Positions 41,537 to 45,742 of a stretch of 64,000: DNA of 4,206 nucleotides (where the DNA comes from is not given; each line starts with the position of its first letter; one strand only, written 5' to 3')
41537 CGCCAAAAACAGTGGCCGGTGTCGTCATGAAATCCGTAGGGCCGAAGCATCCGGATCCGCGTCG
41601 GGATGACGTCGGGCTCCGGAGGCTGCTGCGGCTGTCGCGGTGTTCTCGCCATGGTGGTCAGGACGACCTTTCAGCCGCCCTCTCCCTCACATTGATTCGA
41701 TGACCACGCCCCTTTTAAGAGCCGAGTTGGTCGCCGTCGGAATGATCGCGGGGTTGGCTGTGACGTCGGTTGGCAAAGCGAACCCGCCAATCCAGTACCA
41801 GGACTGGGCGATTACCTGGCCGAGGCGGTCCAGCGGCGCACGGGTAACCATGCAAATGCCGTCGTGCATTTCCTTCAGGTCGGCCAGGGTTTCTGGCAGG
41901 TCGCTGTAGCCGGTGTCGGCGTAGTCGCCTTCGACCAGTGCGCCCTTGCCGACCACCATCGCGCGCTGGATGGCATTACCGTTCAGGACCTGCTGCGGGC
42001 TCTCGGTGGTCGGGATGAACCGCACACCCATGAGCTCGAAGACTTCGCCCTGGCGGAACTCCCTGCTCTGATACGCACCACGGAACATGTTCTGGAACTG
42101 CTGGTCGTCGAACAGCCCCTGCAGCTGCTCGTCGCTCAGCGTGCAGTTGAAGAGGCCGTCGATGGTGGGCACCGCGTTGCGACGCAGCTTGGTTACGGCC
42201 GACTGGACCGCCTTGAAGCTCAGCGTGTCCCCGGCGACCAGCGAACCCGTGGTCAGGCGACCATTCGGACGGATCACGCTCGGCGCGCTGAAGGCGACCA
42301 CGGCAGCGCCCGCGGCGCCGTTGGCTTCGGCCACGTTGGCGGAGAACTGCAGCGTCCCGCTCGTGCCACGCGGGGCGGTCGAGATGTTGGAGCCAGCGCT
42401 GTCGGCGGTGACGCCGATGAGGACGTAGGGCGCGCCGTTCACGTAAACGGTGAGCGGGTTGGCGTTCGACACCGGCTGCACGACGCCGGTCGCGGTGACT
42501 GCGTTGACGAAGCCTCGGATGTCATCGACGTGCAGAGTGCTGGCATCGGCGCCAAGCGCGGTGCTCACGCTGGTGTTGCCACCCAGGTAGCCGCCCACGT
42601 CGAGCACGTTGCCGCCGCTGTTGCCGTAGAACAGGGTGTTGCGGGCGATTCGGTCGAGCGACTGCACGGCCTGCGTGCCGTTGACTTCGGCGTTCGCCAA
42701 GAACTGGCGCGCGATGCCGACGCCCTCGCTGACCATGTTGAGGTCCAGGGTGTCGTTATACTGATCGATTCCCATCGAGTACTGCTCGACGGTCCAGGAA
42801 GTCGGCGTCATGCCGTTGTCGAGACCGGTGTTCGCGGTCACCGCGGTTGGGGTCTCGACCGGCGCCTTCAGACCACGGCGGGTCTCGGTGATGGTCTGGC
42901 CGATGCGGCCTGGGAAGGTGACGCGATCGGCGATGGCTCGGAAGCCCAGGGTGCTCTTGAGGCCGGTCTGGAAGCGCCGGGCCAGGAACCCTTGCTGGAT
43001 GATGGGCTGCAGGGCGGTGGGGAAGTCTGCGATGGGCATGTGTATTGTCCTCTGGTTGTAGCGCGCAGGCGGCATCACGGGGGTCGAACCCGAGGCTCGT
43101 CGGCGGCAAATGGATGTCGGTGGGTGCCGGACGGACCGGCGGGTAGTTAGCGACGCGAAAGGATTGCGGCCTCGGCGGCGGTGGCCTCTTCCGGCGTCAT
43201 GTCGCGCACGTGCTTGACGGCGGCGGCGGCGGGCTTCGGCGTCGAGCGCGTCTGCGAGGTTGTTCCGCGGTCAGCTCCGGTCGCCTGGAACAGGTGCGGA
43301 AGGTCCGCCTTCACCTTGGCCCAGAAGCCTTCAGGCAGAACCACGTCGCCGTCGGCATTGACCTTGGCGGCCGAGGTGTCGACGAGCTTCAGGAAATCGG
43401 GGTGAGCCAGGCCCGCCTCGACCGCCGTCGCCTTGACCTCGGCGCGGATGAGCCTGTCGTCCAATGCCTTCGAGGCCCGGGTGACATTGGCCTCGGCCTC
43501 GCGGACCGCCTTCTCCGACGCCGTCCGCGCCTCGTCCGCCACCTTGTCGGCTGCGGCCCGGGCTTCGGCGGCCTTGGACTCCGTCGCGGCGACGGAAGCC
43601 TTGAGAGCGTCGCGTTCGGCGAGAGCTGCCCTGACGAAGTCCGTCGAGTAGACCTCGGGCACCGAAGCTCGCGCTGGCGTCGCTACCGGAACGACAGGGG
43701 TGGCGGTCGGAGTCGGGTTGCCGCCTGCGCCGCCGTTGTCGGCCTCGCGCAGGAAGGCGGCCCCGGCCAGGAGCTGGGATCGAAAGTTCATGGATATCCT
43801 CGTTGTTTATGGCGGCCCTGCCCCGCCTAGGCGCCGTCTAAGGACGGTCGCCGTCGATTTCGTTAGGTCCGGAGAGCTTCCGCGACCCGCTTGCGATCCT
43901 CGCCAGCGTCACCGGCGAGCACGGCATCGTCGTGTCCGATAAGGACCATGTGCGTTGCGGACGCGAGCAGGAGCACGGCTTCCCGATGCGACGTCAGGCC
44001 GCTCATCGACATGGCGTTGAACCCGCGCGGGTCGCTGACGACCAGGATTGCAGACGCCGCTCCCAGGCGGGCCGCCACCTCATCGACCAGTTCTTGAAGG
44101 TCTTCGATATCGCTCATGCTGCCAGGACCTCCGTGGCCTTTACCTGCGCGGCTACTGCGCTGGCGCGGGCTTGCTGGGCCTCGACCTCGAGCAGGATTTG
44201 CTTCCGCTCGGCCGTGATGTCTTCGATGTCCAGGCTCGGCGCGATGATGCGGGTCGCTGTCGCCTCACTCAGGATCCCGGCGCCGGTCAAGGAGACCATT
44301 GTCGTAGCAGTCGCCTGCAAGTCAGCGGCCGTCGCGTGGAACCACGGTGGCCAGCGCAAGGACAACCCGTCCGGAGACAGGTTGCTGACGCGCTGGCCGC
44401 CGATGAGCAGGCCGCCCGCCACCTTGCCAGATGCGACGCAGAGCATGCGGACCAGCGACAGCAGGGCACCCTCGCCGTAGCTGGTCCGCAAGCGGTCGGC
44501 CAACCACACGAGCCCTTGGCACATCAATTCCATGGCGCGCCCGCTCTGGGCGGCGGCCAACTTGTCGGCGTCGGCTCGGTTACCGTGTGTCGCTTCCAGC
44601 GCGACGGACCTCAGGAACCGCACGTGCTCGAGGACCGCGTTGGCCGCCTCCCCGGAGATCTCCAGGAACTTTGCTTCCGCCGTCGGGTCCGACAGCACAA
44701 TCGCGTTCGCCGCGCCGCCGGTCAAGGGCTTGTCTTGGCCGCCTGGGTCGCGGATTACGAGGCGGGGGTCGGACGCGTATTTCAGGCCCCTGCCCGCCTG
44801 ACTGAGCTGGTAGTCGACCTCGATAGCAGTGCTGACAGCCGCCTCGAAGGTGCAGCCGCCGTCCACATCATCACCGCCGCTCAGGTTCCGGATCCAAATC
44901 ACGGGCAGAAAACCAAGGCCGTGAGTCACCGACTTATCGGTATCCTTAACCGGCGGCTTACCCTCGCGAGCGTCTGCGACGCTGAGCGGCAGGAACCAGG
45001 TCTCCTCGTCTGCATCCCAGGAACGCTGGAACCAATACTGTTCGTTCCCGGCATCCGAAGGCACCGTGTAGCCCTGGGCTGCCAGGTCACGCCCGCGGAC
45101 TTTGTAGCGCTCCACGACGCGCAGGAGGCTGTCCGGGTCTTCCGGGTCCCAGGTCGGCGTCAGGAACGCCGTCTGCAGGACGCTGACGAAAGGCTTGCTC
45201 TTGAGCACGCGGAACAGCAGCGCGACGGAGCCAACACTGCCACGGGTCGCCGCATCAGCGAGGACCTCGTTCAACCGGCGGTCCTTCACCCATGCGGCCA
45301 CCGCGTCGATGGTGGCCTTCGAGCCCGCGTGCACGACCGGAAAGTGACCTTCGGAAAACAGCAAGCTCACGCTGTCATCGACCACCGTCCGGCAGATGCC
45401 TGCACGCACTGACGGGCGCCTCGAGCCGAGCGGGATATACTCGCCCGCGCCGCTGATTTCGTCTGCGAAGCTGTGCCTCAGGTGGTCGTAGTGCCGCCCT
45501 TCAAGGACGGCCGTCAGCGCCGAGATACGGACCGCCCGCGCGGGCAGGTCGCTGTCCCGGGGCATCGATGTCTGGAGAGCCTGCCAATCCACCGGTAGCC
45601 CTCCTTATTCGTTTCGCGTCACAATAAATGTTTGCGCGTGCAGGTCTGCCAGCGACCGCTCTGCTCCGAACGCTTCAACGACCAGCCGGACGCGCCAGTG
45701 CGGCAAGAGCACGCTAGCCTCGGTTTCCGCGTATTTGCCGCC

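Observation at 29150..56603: Two diverged ~120-bp iteron-like inverted-repeat elements 27 kb apart (bipartite origin?)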

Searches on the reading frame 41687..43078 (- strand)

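Call 78: search_protein_families(library=phrogs, proteins=[window:41687-43078:-], max_evalue=0.00001)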
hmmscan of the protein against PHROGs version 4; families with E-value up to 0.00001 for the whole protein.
window:41687-43078:- (463 aa): 1 family
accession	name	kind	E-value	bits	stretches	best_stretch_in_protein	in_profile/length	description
phrog_1357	-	head and packaging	7.9e-46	157.6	1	5-458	10-356/356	major head protein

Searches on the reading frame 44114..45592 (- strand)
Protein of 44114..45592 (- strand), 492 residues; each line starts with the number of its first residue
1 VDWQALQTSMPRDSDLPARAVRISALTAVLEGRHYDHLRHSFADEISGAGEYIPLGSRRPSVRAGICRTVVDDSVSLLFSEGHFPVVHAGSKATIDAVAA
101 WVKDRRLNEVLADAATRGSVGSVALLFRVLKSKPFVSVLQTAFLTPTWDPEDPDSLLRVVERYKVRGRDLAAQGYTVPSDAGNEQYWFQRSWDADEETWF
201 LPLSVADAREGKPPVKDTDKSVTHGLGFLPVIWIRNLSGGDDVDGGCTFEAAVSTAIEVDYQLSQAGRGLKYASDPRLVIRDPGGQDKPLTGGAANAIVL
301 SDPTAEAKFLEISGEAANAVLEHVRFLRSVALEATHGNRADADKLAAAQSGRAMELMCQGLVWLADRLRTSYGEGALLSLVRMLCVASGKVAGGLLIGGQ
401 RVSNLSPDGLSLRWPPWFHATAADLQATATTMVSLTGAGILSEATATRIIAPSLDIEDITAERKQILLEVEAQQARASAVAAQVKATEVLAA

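Call 79: search_protein_families(library=phrogs, proteins=[window:44114-45592:-], max_evalue=0.00001)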
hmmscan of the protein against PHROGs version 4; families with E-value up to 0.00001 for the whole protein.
window:44114-45592:- (492 aa): 2 families
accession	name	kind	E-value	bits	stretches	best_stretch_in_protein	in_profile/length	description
phrog_145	-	head and packaging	1.8e-16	60.9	1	182-467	191-463/493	portal protein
phrog_64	-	head and packaging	1.4e-11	44.6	1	90-477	150-502/547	portal protein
